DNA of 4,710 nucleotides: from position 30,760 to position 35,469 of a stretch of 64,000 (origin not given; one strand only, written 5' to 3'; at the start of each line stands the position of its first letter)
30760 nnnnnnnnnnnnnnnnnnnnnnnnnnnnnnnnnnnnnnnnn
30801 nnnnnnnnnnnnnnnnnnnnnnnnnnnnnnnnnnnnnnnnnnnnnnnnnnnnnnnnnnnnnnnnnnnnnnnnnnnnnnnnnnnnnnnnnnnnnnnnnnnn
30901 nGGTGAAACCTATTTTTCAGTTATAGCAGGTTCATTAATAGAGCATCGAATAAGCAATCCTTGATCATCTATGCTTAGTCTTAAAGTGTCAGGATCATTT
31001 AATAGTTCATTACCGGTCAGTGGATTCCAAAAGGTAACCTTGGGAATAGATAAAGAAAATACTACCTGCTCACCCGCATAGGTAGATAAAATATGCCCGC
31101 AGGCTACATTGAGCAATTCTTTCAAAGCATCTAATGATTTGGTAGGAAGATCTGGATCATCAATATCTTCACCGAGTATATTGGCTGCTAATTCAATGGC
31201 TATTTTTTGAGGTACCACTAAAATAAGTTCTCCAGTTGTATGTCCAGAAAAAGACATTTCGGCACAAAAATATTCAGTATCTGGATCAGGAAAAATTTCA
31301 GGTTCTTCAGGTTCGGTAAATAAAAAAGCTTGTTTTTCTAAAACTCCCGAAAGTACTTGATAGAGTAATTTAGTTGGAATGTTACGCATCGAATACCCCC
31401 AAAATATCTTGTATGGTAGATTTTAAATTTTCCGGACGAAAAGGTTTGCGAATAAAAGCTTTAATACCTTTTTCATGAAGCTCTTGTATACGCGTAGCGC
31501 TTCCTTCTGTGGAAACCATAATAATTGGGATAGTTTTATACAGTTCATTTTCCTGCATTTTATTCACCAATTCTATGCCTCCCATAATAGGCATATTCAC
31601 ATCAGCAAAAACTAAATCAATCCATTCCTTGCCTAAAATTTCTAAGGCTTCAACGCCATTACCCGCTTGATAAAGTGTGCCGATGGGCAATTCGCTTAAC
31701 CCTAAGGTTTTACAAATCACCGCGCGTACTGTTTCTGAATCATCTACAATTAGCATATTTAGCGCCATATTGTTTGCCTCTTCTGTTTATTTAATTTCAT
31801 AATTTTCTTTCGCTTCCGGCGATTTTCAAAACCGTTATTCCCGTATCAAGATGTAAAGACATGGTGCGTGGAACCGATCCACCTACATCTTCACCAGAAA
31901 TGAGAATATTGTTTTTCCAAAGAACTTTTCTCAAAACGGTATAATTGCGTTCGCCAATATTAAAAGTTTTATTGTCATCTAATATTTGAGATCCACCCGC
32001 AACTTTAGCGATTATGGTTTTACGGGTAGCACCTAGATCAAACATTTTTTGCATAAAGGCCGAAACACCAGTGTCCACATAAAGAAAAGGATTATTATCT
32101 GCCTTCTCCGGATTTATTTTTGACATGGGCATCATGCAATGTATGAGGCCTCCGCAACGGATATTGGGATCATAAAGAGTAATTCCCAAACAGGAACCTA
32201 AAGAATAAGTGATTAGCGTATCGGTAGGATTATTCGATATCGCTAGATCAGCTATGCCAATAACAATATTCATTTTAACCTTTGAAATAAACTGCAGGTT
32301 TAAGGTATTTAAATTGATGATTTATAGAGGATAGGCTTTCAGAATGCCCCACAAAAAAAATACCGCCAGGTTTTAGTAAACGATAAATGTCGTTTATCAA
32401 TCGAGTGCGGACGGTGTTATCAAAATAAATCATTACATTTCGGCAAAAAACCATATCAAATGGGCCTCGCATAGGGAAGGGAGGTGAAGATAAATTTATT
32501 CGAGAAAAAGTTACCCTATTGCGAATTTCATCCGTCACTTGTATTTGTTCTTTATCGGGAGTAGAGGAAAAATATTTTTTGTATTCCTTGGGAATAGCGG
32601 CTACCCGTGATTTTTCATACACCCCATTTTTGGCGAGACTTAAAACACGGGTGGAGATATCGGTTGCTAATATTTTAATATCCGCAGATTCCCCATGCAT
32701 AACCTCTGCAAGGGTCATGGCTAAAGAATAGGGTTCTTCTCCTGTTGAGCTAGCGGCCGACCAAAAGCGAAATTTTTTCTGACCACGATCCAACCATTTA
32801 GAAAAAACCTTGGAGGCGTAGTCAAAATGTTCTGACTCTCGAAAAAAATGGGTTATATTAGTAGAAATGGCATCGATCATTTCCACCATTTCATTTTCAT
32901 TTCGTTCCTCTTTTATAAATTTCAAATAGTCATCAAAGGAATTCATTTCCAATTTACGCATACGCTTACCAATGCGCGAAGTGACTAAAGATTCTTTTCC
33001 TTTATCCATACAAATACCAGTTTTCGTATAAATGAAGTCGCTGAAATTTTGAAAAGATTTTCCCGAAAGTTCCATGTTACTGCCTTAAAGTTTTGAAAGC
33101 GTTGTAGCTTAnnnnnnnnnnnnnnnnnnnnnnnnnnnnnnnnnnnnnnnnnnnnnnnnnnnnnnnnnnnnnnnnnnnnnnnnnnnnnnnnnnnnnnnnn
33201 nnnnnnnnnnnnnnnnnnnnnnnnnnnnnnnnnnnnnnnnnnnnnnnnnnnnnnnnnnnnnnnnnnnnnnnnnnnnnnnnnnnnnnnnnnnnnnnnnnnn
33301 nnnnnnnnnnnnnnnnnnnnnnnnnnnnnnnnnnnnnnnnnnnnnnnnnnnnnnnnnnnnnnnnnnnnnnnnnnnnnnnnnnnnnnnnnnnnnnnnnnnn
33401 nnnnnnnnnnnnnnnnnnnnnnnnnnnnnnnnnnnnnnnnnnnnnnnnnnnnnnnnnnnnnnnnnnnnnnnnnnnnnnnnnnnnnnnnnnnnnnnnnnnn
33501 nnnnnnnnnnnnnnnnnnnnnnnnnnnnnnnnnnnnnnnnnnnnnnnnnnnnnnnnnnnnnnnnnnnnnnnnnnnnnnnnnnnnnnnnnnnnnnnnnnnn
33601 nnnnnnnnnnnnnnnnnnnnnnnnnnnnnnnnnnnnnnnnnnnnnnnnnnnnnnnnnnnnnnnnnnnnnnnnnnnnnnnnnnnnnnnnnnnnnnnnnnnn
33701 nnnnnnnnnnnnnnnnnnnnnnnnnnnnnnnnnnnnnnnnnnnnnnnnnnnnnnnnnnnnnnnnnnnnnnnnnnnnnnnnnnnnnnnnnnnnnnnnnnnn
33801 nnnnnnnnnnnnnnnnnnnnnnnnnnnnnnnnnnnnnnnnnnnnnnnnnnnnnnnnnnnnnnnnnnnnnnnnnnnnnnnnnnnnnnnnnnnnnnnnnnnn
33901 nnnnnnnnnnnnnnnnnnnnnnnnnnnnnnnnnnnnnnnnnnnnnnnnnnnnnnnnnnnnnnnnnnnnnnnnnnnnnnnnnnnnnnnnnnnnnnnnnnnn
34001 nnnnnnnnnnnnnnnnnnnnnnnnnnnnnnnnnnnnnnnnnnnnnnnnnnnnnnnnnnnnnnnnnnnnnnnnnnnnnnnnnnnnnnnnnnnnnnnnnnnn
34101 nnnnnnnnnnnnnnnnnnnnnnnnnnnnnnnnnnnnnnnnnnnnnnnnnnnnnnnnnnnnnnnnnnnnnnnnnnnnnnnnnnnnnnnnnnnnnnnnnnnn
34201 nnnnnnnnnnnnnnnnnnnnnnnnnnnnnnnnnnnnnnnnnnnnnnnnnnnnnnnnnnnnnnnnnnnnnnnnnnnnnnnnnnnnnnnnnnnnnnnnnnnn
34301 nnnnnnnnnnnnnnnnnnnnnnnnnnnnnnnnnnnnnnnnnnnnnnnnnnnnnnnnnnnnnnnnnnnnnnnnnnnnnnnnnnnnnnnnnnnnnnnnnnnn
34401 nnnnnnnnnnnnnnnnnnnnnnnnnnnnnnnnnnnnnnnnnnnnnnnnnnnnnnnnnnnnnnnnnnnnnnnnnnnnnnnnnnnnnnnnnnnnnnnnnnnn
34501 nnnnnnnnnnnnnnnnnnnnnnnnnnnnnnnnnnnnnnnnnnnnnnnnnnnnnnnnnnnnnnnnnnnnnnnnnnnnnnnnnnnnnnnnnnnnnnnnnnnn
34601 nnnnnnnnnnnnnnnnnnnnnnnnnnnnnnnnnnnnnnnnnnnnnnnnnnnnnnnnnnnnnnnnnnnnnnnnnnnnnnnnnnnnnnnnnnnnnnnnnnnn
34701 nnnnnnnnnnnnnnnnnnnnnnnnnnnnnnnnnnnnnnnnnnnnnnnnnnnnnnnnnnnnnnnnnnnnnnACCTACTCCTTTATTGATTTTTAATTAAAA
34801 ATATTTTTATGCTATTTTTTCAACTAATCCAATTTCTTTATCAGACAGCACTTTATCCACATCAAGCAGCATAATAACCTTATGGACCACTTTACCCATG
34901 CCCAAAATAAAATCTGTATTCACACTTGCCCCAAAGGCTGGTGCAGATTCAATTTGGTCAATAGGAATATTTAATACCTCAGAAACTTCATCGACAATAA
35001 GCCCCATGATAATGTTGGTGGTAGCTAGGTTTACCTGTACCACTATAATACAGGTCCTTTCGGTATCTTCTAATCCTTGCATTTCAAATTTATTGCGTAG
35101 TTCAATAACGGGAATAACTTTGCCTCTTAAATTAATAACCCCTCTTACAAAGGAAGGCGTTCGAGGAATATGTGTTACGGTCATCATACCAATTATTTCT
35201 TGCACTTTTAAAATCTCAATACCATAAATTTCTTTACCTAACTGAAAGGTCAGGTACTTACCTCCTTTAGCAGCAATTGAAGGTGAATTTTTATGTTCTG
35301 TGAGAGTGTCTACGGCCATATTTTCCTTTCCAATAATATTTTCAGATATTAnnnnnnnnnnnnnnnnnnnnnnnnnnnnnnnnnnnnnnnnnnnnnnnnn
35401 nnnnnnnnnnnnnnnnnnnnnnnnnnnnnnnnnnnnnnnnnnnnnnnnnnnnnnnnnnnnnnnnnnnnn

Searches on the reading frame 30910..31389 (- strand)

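Call 7: search_protein_families(library=pfam, proteins=[window:30910-31389:-], max_evalue=0.001)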
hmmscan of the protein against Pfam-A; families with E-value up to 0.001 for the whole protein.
window:30910-31389:- (159 aa): 1 family
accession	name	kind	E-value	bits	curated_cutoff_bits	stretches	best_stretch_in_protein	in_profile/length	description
PF13690.11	CheX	-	2.9e-11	43.7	27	1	42-118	2-72/94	Chemotaxis phosphatase CheX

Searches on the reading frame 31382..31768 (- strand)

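Call 7: search_protein_families(library=pfam, proteins=[window:31382-31768:-], max_evalue=0.001)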
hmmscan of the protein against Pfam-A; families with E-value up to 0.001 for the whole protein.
window:31382-31768:- (128 aa): 1 family
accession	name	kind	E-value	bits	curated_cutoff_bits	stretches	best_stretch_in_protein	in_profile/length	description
PF00072.30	Response_reg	-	1.2e-23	83.9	30.2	1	6-119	2-110/111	Response regulator receiver domain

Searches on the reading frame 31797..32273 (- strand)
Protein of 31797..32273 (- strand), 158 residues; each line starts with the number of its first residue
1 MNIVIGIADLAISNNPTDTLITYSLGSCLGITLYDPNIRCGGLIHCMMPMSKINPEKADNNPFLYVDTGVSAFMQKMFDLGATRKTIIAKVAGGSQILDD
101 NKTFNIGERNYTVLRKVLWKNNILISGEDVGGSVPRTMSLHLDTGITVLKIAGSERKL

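Call 7: search_protein_families(library=pfam, proteins=[window:31797-32273:-], max_evalue=0.001)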
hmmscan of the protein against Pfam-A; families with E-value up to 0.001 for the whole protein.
window:31797-32273:- (158 aa): 1 family
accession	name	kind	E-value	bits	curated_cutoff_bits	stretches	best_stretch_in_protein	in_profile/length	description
PF03975.18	CheD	-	2.8e-27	95.4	25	1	47-150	1-107/108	CheD chemotactic sensory transduction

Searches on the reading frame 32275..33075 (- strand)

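Call 7: search_protein_families(library=pfam, proteins=[window:32275-33075:-], max_evalue=0.001)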
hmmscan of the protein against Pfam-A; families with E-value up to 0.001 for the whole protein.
window:32275-33075:- (266 aa): 6 families
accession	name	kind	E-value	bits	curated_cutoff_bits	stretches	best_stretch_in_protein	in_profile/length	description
PF01739.24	CheR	-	7.9e-60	202.1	27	1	73-260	1-191/195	CheR methyltransferase, SAM binding domain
PF03705.20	CheR_N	-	9.6e-16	57.7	27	1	8-56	3-51/53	CheR methyltransferase, all-alpha domain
PF08241.18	Methyltransf_11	-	4.2e-08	34.2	21.2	1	166-242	19-95/95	Methyltransferase domain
PF13649.12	Methyltransf_25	-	6.3e-08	33.6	27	1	182-238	38-97/97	Methyltransferase domain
PF08242.18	Methyltransf_12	-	2e-07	32.1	30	1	180-240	43-98/98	Methyltransferase domain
PF13847.12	Methyltransf_31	-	0.00043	20.4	27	0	187-254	55-121/145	Methyltransferase domain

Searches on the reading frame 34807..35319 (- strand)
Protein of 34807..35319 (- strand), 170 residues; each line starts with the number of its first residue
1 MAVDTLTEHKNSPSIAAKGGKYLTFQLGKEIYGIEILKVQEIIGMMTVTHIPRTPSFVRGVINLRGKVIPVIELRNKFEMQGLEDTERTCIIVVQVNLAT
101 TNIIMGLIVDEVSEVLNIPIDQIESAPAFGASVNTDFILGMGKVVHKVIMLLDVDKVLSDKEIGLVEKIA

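Call 7: search_protein_families(library=pfam, proteins=[window:34807-35319:-], max_evalue=0.001)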
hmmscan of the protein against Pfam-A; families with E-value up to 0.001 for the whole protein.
window:34807-35319:- (170 aa): 1 family
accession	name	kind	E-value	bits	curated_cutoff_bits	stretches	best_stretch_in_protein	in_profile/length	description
PF01584.24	CheW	-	3.8e-39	133.9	23.5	1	21-161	1-137/138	CheW-like domain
